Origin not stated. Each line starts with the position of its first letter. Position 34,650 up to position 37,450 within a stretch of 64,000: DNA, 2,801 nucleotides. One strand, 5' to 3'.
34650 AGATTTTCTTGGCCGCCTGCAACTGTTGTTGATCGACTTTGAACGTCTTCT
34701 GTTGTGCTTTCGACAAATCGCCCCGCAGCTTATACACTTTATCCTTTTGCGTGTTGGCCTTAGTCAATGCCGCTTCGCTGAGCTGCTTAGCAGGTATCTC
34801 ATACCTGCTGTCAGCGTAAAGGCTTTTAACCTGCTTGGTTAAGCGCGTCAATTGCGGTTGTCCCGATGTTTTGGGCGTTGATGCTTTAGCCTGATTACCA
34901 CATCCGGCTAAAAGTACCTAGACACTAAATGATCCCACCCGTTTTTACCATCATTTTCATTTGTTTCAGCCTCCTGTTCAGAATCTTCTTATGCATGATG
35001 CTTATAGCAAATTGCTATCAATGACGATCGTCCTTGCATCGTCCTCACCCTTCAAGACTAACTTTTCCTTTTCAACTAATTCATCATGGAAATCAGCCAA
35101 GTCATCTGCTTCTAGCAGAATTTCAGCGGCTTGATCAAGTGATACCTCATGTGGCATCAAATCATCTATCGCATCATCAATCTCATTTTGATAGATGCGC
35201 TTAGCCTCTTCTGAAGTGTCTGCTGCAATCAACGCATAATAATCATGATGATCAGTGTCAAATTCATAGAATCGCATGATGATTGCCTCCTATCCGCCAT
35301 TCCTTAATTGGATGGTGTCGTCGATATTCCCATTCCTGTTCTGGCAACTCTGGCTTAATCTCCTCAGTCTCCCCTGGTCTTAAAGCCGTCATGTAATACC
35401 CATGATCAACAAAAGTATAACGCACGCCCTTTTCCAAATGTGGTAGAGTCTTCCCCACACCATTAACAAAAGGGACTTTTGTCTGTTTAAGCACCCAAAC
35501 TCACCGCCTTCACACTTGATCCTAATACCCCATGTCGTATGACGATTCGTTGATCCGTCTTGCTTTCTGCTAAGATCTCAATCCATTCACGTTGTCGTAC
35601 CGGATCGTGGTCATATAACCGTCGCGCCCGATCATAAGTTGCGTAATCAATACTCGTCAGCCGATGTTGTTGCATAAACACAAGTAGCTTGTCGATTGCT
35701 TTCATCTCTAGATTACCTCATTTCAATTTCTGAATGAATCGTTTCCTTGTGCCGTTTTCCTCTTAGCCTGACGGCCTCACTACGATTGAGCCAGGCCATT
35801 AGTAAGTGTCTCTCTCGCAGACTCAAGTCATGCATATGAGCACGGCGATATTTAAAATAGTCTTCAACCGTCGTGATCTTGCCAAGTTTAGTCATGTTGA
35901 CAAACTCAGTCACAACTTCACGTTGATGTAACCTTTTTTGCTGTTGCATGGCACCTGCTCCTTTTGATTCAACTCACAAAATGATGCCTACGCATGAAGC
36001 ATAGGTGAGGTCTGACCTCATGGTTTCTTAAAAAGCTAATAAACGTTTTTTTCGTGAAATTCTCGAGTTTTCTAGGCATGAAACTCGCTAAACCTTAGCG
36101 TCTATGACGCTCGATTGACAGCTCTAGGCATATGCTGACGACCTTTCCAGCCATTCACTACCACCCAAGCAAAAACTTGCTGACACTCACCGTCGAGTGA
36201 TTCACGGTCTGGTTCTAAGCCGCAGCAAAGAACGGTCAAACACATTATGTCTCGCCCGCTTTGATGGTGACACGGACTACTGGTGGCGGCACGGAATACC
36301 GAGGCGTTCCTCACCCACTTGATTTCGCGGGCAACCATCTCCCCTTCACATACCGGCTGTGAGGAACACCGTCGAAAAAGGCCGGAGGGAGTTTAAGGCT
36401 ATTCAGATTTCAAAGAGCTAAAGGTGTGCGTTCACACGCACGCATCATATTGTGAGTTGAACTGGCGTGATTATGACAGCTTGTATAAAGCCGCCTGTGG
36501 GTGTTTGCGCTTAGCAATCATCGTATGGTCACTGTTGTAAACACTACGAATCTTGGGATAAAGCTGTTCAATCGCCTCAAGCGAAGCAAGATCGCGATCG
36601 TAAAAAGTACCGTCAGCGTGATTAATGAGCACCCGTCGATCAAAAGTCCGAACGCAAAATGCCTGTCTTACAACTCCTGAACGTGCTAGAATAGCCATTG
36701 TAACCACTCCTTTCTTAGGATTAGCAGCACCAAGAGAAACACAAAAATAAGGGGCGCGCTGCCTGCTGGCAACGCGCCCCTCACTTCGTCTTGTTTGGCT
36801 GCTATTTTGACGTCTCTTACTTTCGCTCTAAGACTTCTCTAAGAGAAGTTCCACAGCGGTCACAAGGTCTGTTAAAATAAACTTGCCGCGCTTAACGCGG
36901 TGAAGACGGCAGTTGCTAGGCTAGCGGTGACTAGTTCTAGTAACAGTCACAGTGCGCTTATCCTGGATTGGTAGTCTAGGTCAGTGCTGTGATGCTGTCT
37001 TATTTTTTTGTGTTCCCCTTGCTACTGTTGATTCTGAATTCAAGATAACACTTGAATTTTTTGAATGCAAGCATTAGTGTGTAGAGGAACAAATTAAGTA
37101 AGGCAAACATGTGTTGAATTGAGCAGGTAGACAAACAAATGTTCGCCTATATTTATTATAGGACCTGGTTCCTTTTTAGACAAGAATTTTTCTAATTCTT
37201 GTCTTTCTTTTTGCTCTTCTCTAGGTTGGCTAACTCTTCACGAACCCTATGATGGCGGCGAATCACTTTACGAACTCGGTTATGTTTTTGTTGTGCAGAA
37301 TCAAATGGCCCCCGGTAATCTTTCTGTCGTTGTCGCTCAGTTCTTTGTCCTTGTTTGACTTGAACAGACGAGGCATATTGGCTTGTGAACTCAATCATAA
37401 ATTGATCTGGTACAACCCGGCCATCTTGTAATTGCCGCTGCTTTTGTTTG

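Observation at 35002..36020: Four overlapping micro-genes (one highly acidic, one basic) behind a perfect palindromic operator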

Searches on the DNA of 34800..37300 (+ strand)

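Call 5: search_dna_similar(query=window:34900-36100:+, collection=plasmids, mode=near, max_rows=30)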
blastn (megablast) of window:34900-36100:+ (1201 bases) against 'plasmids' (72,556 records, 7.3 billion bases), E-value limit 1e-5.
Records with a match: 33; places in all: 34; records where one place covers at least 80% of the query: 26.
Best place of each record, by identity: 95-99% 5; 90-95% 10; 80-90% 18.
By first word of the organism name: Lacticaseibacillus 33.
By predicted mobility (MOB-suite, as given by PLSDB): conjugative 17; mobilizable 14; non-mobilizable 2.
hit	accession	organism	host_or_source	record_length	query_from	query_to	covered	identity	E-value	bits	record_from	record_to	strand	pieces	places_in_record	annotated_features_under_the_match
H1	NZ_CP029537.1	Lacticaseibacillus paracasei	cell culture,cream products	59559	1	1201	100%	97.8%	0e+0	2069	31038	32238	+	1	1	hypothetical protein (x4)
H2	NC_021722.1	Lacticaseibacillus paracasei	-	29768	1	1201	100%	96.0%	0e+0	1953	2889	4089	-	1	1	hypothetical protein (x4)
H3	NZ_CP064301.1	Lacticaseibacillus paracasei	single cell,kimchi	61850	1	1201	100%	93.9%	0e+0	1810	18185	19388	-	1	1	hypothetical protein (x3)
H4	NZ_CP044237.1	Lacticaseibacillus paracasei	Pickle,fermented vegetable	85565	1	1201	100%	93.7%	0e+0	1797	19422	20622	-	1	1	hypothetical protein (x4)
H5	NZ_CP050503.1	Lacticaseibacillus paracasei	Single cell,Animal feed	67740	1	1201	100%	91.8%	0e+0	1670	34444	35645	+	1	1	hypothetical protein (x4)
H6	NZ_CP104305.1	Lacticaseibacillus paracasei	Homo sapiens,mixed culture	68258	1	1201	100%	91.5%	0e+0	1646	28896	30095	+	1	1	hypothetical protein (x4)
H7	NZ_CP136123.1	Lacticaseibacillus paracasei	human,blood culture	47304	1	1201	100%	88.8%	0e+0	1465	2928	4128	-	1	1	hypothetical protein (x4)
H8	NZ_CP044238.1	Lacticaseibacillus paracasei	Pickle,fermented vegetable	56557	1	1201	100%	88.7%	0e+0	1461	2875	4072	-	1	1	hypothetical protein (x4)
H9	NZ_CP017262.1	Lacticaseibacillus paracasei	cell culture,cheese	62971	1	1201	100%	87.5%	0e+0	1382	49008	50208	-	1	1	hypothetical protein (x4)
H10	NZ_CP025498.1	Lacticaseibacillus paracasei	cell culture,Korean adult feces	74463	1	1201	100%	87.4%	0e+0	1371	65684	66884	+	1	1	hypothetical protein (x4)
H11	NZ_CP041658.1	Lacticaseibacillus paracasei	Homo sapiens,human-fecal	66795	1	1201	100%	87.4%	0e+0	1371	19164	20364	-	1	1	hypothetical protein (x4)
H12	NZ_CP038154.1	Lacticaseibacillus paracasei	whole organism,Milk fan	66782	1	1201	100%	87.4%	0e+0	1371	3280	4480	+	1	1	hypothetical protein (x4)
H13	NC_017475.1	Lacticaseibacillus paracasei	traditional dairy products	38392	1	1201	100%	87.4%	0e+0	1371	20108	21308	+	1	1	hypothetical protein (x4)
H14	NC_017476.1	Lacticaseibacillus paracasei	homemade koumiss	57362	1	1201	100%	87.4%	0e+0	1371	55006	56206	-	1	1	hypothetical protein (x4)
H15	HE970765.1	Lacticaseibacillus paracasei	-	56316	1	1201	100%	87.4%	0e+0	1371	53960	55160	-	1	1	Putative uncharacterized protein (x4)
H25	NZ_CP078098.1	Lacticaseibacillus paracasei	mixed culture,infant feces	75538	1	1201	100%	85.3%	0e+0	1232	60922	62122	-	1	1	hypothetical protein (x4) | C39 family peptidase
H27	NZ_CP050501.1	Lacticaseibacillus paracasei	Single cell,Animal feed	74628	323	1201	73%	95.2%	0e+0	1391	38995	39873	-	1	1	hypothetical protein (x4)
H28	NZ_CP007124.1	Lacticaseibacillus paracasei N1115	traditional homemade dairy product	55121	323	1201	73%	94.4%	0e+0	1352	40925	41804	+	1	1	hypothetical protein (x4)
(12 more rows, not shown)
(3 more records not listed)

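Call 6: get_annotated_region(hit=H1, flank=6000)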
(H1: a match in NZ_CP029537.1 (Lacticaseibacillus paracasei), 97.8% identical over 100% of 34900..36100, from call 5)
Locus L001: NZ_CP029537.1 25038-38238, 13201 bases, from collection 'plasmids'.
description: Lacticaseibacillus paracasei strain LC355 plasmid unnamed1, complete sequence
organism: Lacticaseibacillus paracasei (NCBI taxid 1597)
taxonomy: Bacteria; Bacillota; Bacilli; Lactobacillales; Lactobacillaceae; Lacticaseibacillus; Lacticaseibacillus paracasei
host: -; source: cell culture,cream products; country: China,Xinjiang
typing (MOB-suite, as given by PLSDB): mobilizable; replicon rep_cluster_816; relaxase MOBP
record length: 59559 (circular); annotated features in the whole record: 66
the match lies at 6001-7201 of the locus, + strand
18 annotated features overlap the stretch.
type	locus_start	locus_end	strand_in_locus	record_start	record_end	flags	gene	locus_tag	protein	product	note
CDS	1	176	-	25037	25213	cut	-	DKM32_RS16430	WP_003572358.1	hypothetical protein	-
CDS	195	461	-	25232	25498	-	-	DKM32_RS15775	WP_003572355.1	hypothetical protein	-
CDS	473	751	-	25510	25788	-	-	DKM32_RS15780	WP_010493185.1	hypothetical protein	-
CDS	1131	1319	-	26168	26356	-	-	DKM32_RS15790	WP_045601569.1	hypothetical protein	-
CDS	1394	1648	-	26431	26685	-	-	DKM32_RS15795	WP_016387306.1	hypothetical protein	-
CDS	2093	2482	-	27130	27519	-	-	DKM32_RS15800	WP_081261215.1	HU family DNA-binding protein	GO:0030261 - chromosome condensation [Evidence IEA]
CDS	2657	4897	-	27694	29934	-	-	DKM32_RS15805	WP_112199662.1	SpaA isopeptide-forming pilin-related protein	-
CDS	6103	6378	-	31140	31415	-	-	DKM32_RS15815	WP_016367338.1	hypothetical protein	-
CDS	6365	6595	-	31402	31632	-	-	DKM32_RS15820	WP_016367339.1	hypothetical protein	-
CDS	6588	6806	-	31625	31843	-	-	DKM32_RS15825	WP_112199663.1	hypothetical protein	-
CDS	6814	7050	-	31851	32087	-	-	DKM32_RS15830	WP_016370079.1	hypothetical protein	-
CDS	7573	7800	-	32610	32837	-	-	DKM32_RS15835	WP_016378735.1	hypothetical protein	-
CDS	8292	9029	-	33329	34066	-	-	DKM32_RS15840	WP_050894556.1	hypothetical protein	-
CDS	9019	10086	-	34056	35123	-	-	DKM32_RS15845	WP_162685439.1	replication initiator protein A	-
CDS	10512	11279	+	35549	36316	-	-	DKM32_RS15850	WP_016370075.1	AAA family ATPase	-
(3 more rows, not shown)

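Call 7: get_annotated_region(hit=H25, flank=6000)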
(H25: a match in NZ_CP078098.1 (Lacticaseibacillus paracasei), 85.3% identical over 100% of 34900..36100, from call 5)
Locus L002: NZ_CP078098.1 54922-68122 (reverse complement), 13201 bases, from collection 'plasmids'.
description: Lacticaseibacillus paracasei subsp. paracasei strain GR0548 plasmid unnamed, complete sequence
organism: Lacticaseibacillus paracasei (NCBI taxid 47714)
taxonomy: Bacteria; Bacillota; Bacilli; Lactobacillales; Lactobacillaceae; Lacticaseibacillus; Lacticaseibacillus paracasei
host: -; source: mixed culture,infant feces; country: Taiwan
typing (MOB-suite, as given by PLSDB): mobilizable; relaxase MOBP
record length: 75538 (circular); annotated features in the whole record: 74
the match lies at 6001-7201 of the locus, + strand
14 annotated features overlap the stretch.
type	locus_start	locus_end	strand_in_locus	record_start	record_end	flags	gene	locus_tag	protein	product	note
CDS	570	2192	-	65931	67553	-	-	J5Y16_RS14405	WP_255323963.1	SpaA isopeptide-forming pilin-related protein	-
CDS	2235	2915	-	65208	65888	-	-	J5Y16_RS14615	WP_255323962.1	thioester domain-containing protein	-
CDS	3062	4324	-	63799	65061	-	-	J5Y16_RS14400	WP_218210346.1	C39 family peptidase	-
CDS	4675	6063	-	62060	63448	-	-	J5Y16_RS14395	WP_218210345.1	C39 family peptidase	-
CDS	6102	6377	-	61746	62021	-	-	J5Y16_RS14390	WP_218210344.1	hypothetical protein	-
CDS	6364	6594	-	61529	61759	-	-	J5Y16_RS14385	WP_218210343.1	hypothetical protein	-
CDS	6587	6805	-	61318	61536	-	-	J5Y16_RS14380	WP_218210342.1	hypothetical protein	-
CDS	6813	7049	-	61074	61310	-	-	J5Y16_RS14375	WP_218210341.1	hypothetical protein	-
CDS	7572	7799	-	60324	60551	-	-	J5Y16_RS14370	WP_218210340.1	hypothetical protein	-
CDS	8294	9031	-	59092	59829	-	-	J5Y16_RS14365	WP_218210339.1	hypothetical protein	-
CDS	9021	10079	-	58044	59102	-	-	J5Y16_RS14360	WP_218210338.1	replication initiator protein A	-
CDS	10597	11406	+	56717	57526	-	-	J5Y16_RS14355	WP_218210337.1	AAA family ATPase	-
CDS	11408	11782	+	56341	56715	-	-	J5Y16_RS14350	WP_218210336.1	DUF5388 domain-containing protein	-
CDS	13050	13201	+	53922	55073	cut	-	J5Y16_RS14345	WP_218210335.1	ArgE/DapE family deacylase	-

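Call 14: search_rna_families(source=window, start=34800, end=37300, threshold=evalue, max_evalue=1, show_alignments=2)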
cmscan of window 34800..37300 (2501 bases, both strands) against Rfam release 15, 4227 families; matches with E-value up to 1: 2.
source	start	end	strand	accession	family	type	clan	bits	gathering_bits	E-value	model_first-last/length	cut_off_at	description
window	36745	36836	-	RF02235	asX1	Gene; sRNA;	-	32.5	70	0.021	1-115/115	no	Xanthomonadaceae sRNA asX1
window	34955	35018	-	RF02700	HtrA_thermometer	Cis-reg; thermoregulator;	-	21.8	52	0.53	1-46/46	no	HtrA 5' UTR thermometer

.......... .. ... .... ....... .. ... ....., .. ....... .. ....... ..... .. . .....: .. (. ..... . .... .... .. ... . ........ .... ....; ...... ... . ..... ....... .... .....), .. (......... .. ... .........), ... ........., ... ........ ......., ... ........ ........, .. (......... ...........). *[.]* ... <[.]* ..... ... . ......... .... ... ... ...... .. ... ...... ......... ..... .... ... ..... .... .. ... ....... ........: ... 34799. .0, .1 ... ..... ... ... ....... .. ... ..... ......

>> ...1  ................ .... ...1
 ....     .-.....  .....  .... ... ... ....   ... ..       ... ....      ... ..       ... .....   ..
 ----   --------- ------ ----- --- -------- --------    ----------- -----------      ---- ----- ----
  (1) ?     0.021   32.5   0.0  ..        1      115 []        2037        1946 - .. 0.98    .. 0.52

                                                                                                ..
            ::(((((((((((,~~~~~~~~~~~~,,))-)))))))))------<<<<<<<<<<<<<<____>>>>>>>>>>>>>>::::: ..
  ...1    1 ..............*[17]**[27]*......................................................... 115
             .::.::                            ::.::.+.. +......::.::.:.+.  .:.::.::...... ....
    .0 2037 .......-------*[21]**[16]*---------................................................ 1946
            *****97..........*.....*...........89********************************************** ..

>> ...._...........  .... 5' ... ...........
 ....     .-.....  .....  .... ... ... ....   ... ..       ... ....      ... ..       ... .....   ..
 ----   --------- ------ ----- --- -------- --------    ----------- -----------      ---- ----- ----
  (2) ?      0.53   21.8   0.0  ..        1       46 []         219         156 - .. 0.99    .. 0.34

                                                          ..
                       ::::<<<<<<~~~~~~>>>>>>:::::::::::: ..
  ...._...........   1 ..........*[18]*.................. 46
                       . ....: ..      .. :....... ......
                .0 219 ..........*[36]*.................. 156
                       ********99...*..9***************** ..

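Call 18: get_annotated_region(hit=H27, flank=4000)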
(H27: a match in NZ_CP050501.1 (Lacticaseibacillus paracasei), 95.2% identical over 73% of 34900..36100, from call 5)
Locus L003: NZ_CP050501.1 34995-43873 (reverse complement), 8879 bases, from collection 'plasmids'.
description: Lacticaseibacillus paracasei strain NFFJ04 plasmid pLPCN-1, complete sequence
organism: Lacticaseibacillus paracasei (NCBI taxid 1597)
taxonomy: Bacteria; Bacillota; Bacilli; Lactobacillales; Lactobacillaceae; Lacticaseibacillus; Lacticaseibacillus paracasei
host: -; source: Single cell,Animal feed; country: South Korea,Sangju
typing (MOB-suite, as given by PLSDB): conjugative; relaxase MOBP; mating-pair formation MPF_T
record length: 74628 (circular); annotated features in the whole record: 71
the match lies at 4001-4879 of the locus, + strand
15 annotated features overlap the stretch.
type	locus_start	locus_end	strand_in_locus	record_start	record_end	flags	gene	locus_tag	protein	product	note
CDS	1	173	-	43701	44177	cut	-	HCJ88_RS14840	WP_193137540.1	PcfB family protein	-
CDS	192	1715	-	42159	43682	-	-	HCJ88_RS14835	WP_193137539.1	immunoglobulin-like domain-containing protein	-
CDS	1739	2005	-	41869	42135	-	-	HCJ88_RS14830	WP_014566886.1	hypothetical protein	-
CDS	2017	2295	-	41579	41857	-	-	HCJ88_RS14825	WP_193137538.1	hypothetical protein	-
CDS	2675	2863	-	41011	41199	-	-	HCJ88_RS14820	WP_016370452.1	hypothetical protein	-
CDS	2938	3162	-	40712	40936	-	-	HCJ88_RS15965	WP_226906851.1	hypothetical protein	-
CDS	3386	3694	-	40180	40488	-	-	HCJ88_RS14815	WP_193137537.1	hypothetical protein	-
CDS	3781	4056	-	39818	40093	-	-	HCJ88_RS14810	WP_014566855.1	hypothetical protein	-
CDS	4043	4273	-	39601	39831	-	-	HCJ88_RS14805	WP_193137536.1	hypothetical protein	-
CDS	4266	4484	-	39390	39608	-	-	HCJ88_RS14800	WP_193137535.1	hypothetical protein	-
CDS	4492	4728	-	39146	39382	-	-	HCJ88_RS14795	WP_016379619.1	hypothetical protein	-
CDS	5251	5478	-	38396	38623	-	-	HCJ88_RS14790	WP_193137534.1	hypothetical protein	-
CDS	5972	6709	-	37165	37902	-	-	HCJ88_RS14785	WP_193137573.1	hypothetical protein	-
CDS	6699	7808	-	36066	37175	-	-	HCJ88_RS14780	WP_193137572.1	replication initiator protein A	-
CDS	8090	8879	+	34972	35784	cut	-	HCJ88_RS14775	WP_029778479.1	ParA family protein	-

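Call 19: get_annotated_region(hit=H5, flank=2000)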
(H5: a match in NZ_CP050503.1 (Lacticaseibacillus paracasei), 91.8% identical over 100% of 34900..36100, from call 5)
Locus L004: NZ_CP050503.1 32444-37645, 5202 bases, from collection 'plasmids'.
description: Lacticaseibacillus paracasei strain NFFJ04 plasmid pLPCN-3, complete sequence
organism: Lacticaseibacillus paracasei (NCBI taxid 1597)
taxonomy: Bacteria; Bacillota; Bacilli; Lactobacillales; Lactobacillaceae; Lacticaseibacillus; Lacticaseibacillus paracasei
host: -; source: Single cell,Animal feed; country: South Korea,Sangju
typing (MOB-suite, as given by PLSDB): conjugative; relaxase MOBP; mating-pair formation MPF_T
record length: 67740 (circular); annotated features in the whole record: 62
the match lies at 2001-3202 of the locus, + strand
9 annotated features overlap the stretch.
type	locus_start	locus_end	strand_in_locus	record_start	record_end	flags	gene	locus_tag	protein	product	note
CDS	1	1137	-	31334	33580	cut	-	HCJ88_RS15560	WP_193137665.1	SpaA isopeptide-forming pilin-related protein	-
CDS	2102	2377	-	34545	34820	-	-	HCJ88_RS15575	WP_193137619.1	hypothetical protein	-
CDS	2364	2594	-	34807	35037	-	-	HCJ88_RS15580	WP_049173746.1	hypothetical protein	-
CDS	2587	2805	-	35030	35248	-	-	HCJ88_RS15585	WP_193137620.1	hypothetical protein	-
CDS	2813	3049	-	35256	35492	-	-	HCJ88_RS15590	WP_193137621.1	hypothetical protein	-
CDS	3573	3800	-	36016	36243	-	-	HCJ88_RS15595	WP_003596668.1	hypothetical protein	-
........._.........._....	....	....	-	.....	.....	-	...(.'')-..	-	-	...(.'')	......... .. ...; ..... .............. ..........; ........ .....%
CDS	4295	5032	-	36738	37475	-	-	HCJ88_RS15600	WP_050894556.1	hypothetical protein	-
CDS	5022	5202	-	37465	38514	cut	-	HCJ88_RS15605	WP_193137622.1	replication initiator protein A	-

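Call 20: get_annotated_region(hit=H9, flank=2000)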
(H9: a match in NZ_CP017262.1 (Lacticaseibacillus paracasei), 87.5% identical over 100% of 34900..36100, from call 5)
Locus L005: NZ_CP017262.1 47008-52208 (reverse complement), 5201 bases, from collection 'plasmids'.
description: Lacticaseibacillus paracasei strain FAM18149 plasmid pFAM18149.21, complete sequence
organism: Lacticaseibacillus paracasei (NCBI taxid 1597)
taxonomy: Bacteria; Bacillota; Bacilli; Lactobacillales; Lactobacillaceae; Lacticaseibacillus; Lacticaseibacillus paracasei
host: -; source: cell culture,cheese; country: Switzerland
typing (MOB-suite, as given by PLSDB): mobilizable; relaxase MOBP
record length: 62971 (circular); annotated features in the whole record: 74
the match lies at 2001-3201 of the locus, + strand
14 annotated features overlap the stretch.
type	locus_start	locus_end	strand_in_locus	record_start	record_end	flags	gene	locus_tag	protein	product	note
CDS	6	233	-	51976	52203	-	-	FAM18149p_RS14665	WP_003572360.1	hypothetical protein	-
CDS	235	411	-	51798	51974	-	-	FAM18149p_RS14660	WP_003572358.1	hypothetical protein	-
CDS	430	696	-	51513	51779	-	-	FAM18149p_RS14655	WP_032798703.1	hypothetical protein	-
CDS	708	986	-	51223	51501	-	-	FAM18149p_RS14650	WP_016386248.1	hypothetical protein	-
CDS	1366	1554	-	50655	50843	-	-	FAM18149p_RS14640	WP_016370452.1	hypothetical protein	-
CDS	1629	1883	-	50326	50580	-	-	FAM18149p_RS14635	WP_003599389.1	hypothetical protein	-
CDS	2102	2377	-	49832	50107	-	-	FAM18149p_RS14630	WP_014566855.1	hypothetical protein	-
CDS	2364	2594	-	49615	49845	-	-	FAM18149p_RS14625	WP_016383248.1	hypothetical protein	-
CDS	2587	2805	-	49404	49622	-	-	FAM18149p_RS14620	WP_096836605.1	hypothetical protein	-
CDS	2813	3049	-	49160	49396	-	-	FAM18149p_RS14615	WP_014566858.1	hypothetical protein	-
CDS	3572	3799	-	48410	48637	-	-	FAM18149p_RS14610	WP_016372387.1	hypothetical protein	-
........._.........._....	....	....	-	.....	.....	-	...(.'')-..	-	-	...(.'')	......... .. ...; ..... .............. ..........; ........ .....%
CDS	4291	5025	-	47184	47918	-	-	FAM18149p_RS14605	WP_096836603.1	hypothetical protein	-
CDS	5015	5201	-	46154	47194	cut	-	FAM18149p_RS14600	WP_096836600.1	replication initiator protein A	-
